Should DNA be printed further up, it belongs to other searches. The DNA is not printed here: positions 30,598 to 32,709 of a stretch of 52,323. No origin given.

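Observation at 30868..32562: Unusual C-terminal extension on the Maf protein: nucleotidyltransferase-like domain plus a radical-SAM-like barrel lacking the CxxxCxxC cluster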

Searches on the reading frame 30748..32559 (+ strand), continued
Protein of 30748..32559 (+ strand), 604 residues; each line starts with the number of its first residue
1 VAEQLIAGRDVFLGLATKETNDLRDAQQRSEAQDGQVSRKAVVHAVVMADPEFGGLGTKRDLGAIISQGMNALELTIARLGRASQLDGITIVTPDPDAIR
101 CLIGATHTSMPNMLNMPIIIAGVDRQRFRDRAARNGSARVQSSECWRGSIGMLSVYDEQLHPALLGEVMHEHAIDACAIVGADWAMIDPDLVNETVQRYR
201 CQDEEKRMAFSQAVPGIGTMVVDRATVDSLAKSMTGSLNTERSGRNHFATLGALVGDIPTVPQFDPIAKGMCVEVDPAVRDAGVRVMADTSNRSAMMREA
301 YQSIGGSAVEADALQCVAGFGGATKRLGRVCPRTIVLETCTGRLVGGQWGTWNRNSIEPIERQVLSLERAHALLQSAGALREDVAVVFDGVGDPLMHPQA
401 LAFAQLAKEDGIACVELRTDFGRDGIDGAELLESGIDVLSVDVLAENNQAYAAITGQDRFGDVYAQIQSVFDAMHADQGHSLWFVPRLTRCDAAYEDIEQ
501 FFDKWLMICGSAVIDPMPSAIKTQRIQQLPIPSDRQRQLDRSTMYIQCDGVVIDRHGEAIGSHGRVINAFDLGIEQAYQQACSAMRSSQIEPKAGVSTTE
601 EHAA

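Call 52: find_homologous_proteins(query=A3, max_evalue=0.001)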
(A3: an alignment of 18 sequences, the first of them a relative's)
Query A3 (18 sequences) (545 aa, profile of the alignment): 684 proteins with E <= 0.001 among 8000 candidates; the best 120 are listed.
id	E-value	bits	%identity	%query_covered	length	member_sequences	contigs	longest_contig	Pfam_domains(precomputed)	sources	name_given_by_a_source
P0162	1.3e-209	716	100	100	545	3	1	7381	PF04055.28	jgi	jgi:hypothetical protein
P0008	8.3e-203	693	56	99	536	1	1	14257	PF13186.12,PF04055.28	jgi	jgi:radical SAM protein with 4Fe4S-binding SPASM domain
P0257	1.1e-202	693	59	99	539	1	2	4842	PF04055.28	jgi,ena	jgi:hypothetical protein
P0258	3.7e-202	691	56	99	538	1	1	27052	PF13186.12,PF04055.28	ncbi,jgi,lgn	ncbi:MAG TPA: SPASM domain-containing protein [Tepidisphaeraceae bacterium]|jgi:radical SAM protein 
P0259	1.0e-201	690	55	99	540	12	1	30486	PF13186.12,PF04055.28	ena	-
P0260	6.7e-201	687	60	99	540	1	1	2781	PF13186.12,PF04055.28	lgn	-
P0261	9.3e-201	687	57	99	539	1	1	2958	PF13186.12,PF04055.28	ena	-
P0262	9.4e-201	687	55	98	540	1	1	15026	PF13186.12,PF04055.28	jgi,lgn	jgi:spiro-SPASM protein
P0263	9.6e-201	687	55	99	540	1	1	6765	PF13186.12,PF04055.28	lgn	-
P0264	3.2e-200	685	58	98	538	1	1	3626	PF13186.12,PF04055.28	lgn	-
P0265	3.5e-200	685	55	99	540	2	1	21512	PF13186.12,PF04055.28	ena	-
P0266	8.0e-200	684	54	99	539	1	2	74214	PF04055.28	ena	-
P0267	1.3e-199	683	55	99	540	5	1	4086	PF13186.12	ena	-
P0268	1.4e-199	683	55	99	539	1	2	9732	PF13186.12,PF04055.28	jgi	jgi:MoaA/NifB/PqqE/SkfB family radical SAM enzyme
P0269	1.6e-199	683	56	99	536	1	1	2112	PF04055.28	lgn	-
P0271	4.2e-199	681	57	99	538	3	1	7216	PF13186.12,PF04055.28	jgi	jgi:hypothetical protein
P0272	4.7e-199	681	51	99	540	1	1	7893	PF13186.12,PF04055.28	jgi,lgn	jgi:hypothetical protein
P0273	5.7e-199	681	57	98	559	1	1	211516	PF13186.12,PF04055.28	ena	-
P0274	1.2e-198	680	59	98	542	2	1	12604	PF13186.12,PF04055.28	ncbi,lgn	-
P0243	1.4e-198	680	45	98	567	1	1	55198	PF13186.12,PF04055.28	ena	-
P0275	1.5e-198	679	52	99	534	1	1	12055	PF13186.12,PF04055.28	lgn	-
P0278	8.3e-198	677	59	98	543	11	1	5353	PF13186.12,PF04055.28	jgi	jgi:radical SAM protein with 4Fe4S-binding SPASM domain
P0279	9.2e-198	677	56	99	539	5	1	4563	PF13186.12,PF04055.28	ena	-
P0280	1.2e-197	676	59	99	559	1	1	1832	PF13186.12,PF04055.28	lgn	-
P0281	1.3e-197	676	59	100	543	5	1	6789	PF13186.12,PF04055.28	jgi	jgi:hypothetical protein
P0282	1.3e-197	676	55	99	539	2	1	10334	PF13186.12,PF04055.28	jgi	jgi:MoaA/NifB/PqqE/SkfB family radical SAM enzyme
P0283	2.0e-197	676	57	99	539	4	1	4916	PF13186.12,PF04055.28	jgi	jgi:radical SAM protein with 4Fe4S-binding SPASM domain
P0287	2.6e-197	675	59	99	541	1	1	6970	PF13186.12,PF04055.28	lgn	-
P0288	2.6e-197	675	58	100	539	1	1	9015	PF13186.12,PF04055.28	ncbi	-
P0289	4.2e-197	675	55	99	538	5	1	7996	PF13186.12,PF04055.28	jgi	jgi:hypothetical protein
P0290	5.9e-197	674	58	99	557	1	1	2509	PF13186.12,PF04055.28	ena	-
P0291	5.9e-197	674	55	99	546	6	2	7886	PF13186.12,PF04055.28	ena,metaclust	metaclust:\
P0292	8.8e-197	674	54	98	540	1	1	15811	PF13186.12,PF04055.28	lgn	-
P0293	1.5e-196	673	57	99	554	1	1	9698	PF13186.12,PF04055.28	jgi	jgi:radical SAM protein with 4Fe4S-binding SPASM domain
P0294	2.2e-196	672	58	99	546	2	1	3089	PF13186.12,PF04055.28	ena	-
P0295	2.6e-196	672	58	97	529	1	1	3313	PF13186.12,PF04055.28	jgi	jgi:radical SAM protein with 4Fe4S-binding SPASM domain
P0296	3.1e-196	672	55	99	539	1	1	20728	PF13186.12,PF04055.28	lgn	-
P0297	5.1e-196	671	76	100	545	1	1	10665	PF13186.12,PF04055.28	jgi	jgi:hypothetical protein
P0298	5.2e-196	671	55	99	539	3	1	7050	PF13186.12,PF04055.28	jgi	jgi:hypothetical protein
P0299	6.1e-196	671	54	99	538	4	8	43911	PF13186.12,PF04055.28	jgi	jgi:hypothetical protein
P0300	6.4e-196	671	54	99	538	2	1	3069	PF13186.12,PF04055.28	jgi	jgi:Radical SAM superfamily/Iron-sulfur cluster-binding domain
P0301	7.1e-196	671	55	99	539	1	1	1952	PF13186.12,PF04055.28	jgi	-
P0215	1.3e-195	670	42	99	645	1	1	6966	-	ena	-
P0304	2.1e-195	669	58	99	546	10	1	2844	PF13186.12,PF04055.28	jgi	-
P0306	3.3e-195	668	56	99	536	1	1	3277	PF13186.12,PF04055.28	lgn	-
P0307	4.6e-195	668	52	99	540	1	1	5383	PF13186.12,PF04055.28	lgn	-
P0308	7.5e-195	667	50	98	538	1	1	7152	PF13186.12,PF04055.28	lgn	-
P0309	8.1e-195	667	55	99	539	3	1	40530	PF13186.12,PF04055.28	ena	-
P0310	9.1e-195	667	55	99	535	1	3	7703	PF13186.12,PF04055.28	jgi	jgi:MoaA/NifB/PqqE/SkfB family radical SAM enzyme/spore coat polysaccharide biosynthesis protein Sps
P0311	9.5e-195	667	53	99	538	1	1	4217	PF04055.28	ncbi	ncbi:MAG TPA: radical SAM protein [Tepidisphaeraceae bacterium]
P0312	1.1e-194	667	58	98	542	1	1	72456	PF04055.28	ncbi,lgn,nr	ncbi:MAG TPA: SPASM domain-containing protein [Tepidisphaeraceae bacterium]|nr:SPASM domain-containi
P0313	1.1e-194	667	53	99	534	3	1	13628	PF13186.12,PF04055.28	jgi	jgi:hypothetical protein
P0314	1.3e-194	666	50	99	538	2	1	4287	PF13186.12,PF04055.28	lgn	-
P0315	1.3e-194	666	54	99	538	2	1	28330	PF04055.28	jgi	-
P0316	1.5e-194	666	52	99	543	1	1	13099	PF13186.12,PF04055.28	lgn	-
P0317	1.5e-194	666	54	97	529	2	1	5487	PF13186.12,PF04055.28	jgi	jgi:Radical SAM superfamily/Iron-sulfur cluster-binding domain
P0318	1.6e-194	666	58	99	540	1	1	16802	PF13186.12,PF04055.28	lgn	-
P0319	1.8e-194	666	51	98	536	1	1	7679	PF13186.12,PF04055.28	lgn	-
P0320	3.6e-194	665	48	98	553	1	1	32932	PF13186.12,PF04055.28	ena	-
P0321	4.8e-194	665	58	99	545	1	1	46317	PF13186.12,PF04055.28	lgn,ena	-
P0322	4.9e-194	664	53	99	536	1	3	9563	PF13186.12,PF04055.28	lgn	-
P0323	6.2e-194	664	53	98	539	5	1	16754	PF04055.28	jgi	jgi:hypothetical protein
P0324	6.3e-194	664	54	99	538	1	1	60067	PF13186.12,PF04055.28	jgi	jgi:radical SAM protein with 4Fe4S-binding SPASM domain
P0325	9.9e-194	663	53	99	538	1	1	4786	PF13186.12,PF04055.28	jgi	jgi:radical SAM protein with 4Fe4S-binding SPASM domain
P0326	1.1e-193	663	58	99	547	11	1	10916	PF13186.12,PF04055.28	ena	-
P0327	1.1e-193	663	58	98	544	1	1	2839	PF13186.12,PF04055.28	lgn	-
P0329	1.4e-193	663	57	99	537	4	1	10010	PF04055.28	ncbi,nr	ncbi:MAG: hypothetical protein JWO87_1492 [Phycisphaerales bacterium]|nr:hypothetical protein [Phyci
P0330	1.5e-193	663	54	98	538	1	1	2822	PF13186.12,PF04055.28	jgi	-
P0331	1.5e-193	663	54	99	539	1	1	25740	PF13186.12,PF04055.28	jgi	jgi:MoaA/NifB/PqqE/SkfB family radical SAM enzyme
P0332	1.9e-193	663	59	99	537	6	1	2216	PF13186.12,PF04055.28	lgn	-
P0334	2.4e-193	662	55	99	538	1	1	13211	PF13186.12,PF04055.28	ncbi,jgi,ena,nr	ncbi:MAG TPA: SPASM domain-containing protein [Tepidisphaeraceae bacterium]|nr:SPASM domain-containi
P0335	2.5e-193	662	55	99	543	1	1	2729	PF13186.12,PF04055.28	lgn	-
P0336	2.6e-193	662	55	99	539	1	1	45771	PF13186.12,PF04055.28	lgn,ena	-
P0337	2.8e-193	662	52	99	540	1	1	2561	PF13186.12,PF04055.28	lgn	-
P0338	2.8e-193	662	55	98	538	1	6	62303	PF13186.12,PF04055.28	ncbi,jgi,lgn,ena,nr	ncbi:MAG: SPASM domain-containing protein [Phycisphaerales bacterium]|jgi:hypothetical protein|nr:SP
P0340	5.0e-193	661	55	99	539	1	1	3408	PF13186.12,PF04055.28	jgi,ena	-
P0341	6.4e-193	661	51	98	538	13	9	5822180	PF13186.12,PF04055.28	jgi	jgi:hypothetical protein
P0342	6.6e-193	661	54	98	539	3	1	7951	PF13186.12,PF04055.28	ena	-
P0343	9.3e-193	660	54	98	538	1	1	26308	PF13186.12,PF04055.28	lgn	-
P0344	1.0e-192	660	49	99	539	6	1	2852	PF13186.12,PF04055.28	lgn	-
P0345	1.2e-192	660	60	98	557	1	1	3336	PF04055.28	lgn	-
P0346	1.2e-192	660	55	99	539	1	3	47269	PF13186.12,PF04055.28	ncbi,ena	-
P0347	1.4e-192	660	55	98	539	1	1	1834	PF13186.12,PF04055.28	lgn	-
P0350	2.3e-192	659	57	99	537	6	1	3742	PF13186.12,PF04055.28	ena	-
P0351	2.5e-192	659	55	98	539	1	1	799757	PF04055.28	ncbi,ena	-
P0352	2.7e-192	659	53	99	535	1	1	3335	PF13186.12,PF04055.28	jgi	jgi:radical SAM family protein/iron-sulfur cluster protein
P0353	2.8e-192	659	54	99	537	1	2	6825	PF13186.12,PF04055.28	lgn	-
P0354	3.6e-192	658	58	99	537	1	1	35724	PF04055.28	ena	-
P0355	4.2e-192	658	50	98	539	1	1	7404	PF13186.12,PF04055.28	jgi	jgi:MoaA/NifB/PqqE/SkfB family radical SAM enzyme/spore coat polysaccharide biosynthesis protein Sps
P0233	4.9e-192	658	48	99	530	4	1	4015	PF13186.12,PF04055.28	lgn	-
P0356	5.0e-192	658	51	98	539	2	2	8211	PF13186.12,PF04055.28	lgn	-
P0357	5.2e-192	658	53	99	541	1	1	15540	PF13186.12,PF04055.28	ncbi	-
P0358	5.3e-192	658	57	99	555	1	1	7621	PF13186.12,PF04055.28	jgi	jgi:hypothetical protein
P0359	5.6e-192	658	58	100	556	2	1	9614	PF04055.28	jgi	jgi:hypothetical protein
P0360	6.5e-192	657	52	99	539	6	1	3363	PF13186.12,PF04055.28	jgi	-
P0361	6.6e-192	657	52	98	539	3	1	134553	PF13186.12,PF04055.28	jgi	jgi:radical SAM protein with 4Fe4S-binding SPASM domain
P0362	6.7e-192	657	55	99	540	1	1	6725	PF13186.12,PF04055.28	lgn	-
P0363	7.5e-192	657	49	99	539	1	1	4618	PF13186.12,PF04055.28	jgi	jgi:hypothetical protein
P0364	7.6e-192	657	57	99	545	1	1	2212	PF13186.12,PF04055.28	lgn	-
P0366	1.4e-191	656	56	98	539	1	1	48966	PF13186.12,PF04055.28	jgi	jgi:radical SAM protein with 4Fe4S-binding SPASM domain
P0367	1.8e-191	656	55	99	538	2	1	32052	PF13186.12,PF04055.28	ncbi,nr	ncbi:MAG: SPASM domain-containing protein [Phycisphaerales bacterium]|nr:SPASM domain-containing pro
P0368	1.8e-191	656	52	98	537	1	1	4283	PF13186.12,PF04055.28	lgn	-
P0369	1.8e-191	656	58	99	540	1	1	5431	PF13186.12,PF04055.28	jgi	-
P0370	2.1e-191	656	49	99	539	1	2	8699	PF13186.12,PF04055.28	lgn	-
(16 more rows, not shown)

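Call 62: search_protein_families(library=pfam, proteins=[L027:3972-5894:+, L024:164-2059:+, L077:4108-5505:-, L077:824-2878:-, L024:5869-7338:+], max_evalue=0.001)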
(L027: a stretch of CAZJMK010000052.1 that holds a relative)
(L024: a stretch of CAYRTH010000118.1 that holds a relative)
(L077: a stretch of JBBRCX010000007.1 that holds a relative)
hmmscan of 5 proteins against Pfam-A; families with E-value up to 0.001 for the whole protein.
L027:3972-5894:+ (640 aa): 3 families
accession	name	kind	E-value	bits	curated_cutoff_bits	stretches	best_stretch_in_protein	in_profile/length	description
PF02119.21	FlgI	-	1.4e-19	70.7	25.3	1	59-298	2-227/343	Flagellar P-ring protein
PF13646.12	HEAT_2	-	8.1e-10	39.3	27.7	1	371-430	2-61/88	HEAT repeats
PF02985.28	HEAT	-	1.5e-06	28.3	23.5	0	402-427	2-27/31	HEAT repeat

L024:164-2059:+ (631 aa): 3 families
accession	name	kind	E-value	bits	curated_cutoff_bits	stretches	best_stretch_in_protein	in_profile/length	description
PF02119.21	FlgI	-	3.9e-19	69.2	25.3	1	59-298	2-227/343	Flagellar P-ring protein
PF13646.12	HEAT_2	-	2.6e-08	34.4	27.7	1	371-430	2-61/88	HEAT repeats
PF02985.28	HEAT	-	0.00057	20.3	23.5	0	404-427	4-27/31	HEAT repeat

L077:4108-5505:- (465 aa): 0 families

L077:824-2878:- (684 aa): 4 families
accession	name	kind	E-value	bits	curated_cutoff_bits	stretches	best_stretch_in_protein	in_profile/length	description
PF00082.27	Peptidase_S8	-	4.9e-45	154.5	21.8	1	73-415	3-270/288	Subtilase family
PF00041.27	fn3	-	3.4e-13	50.1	25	2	558-630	11-82/84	Fibronectin type III domain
PF16656.11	Pur_ac_phosph_N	-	4.9e-05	24.2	30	0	456-530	7-89/93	Purple acid Phosphatase, N-terminal domain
PF24489.1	Ig_J_second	-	0.0004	20.8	27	0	595-629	56-90/105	Tip attachment protein J second Ig-like domain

L024:5869-7338:+ (489 aa): 0 families

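Call 64: search_dna_similar(query=P0162, collection=plasmids, mode=protein, max_evalue=0.001, max_rows=15)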
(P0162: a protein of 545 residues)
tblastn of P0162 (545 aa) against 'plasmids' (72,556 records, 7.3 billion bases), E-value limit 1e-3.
Records with a match: 1; places in all: 1; records where one place covers at least 80% of the query: 0.
Best place of each record, by identity: <60% 1.
By first word of the organism name: Calothrix 1.
By predicted mobility (MOB-suite, as given by PLSDB): mobilizable 1.
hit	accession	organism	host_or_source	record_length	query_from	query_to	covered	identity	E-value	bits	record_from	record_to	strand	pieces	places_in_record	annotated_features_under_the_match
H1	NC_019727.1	Calothrix sp. PCC 6303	-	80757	299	542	45%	21.7%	6e-5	54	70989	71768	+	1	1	radical SAM protein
